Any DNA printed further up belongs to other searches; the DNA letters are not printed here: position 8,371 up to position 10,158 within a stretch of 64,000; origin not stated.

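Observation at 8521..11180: ComEC channel paired with a pilin-like protein carrying a Fib_succ_major-type C-terminal domain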

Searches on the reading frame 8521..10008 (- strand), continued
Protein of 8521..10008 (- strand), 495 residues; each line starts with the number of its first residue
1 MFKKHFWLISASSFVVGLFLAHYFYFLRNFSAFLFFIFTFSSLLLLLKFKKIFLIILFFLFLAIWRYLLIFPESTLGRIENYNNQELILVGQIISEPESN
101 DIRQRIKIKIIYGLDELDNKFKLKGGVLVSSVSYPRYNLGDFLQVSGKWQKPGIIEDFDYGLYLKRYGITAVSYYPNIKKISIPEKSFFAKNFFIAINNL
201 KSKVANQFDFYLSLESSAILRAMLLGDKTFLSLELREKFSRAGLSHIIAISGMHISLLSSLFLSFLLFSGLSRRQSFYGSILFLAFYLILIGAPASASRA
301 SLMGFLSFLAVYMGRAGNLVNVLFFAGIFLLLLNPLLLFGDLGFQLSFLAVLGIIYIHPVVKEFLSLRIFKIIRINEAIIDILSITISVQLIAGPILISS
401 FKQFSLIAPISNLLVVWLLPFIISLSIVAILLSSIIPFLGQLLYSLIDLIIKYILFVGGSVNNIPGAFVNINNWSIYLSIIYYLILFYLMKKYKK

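Call 50: find_encoding_contigs(protein=P0163, flank=5000, max_places=1)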
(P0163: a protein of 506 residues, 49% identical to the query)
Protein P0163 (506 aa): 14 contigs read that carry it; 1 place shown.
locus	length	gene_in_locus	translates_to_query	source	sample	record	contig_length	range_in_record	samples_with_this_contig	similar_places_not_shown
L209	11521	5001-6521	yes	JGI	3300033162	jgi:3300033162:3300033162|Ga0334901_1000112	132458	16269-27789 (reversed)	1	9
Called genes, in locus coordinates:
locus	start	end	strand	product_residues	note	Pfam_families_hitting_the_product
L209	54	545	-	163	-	-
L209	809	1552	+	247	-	PF02353:CMAS (faint), PF13489:Methyltransf_23, PF05175:MTS (weak), PF13847:Methyltransf_31, PF08241:Methyltransf_11, PF08242:Methyltransf_12, PF13649:Methyltransf_25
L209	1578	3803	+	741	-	PF07963:N_methyl, PF09603:Fib_succ_major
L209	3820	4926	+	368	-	PF03462:PCRF, PF00472:RF-1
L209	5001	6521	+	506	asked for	PF13567:DUF4131, PF03772:Competence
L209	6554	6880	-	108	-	PF00830:Ribosomal_L28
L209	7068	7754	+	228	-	PF02163:Peptidase_M50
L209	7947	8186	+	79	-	PF01176:eIF-1a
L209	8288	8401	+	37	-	PF00444:Ribosomal_L36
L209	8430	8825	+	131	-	PF00416:Ribosomal_S13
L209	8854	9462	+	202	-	PF00411:Ribosomal_S11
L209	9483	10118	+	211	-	PF00163:Ribosomal_S4, PF01479:S4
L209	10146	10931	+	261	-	PF01193:RNA_pol_L, PF01000:RNA_pol_A_bac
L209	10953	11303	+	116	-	PF01196:Ribosomal_L17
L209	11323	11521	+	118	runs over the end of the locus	PF00572:Ribosomal_L13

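Call 51: find_encoding_contigs(protein=P0232, flank=5000, max_places=1)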
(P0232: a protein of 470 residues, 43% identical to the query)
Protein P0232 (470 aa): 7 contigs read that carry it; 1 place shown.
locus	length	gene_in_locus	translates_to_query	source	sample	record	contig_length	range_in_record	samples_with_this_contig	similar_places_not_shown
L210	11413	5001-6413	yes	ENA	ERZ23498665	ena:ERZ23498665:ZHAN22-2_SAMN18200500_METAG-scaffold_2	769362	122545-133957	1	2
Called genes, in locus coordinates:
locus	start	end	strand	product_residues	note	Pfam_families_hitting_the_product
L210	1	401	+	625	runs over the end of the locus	PF00404:Dockerin_1 (weak)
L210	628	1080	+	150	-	PF00011:HSP20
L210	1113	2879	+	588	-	PF00963:Cohesin, PF19077:Big_13 (faint)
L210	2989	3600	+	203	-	PF02585:PIG-L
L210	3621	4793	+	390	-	PF20706:GT4-conflict, PF00534:Glycos_transf_1, PF13692:Glyco_trans_1_4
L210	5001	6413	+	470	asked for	PF13567:DUF4131, PF03772:Competence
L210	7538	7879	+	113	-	-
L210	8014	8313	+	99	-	-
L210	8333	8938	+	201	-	-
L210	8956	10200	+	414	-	PF00579:tRNA-synt_1b, PF22421:SYY_C-terminal, PF01479:S4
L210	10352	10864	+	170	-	PF04073:tRNA_edit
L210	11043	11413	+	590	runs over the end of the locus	PF03485:Arg_tRNA_synt_N, PF00750:tRNA-synt_1d, PF05746:DALR_1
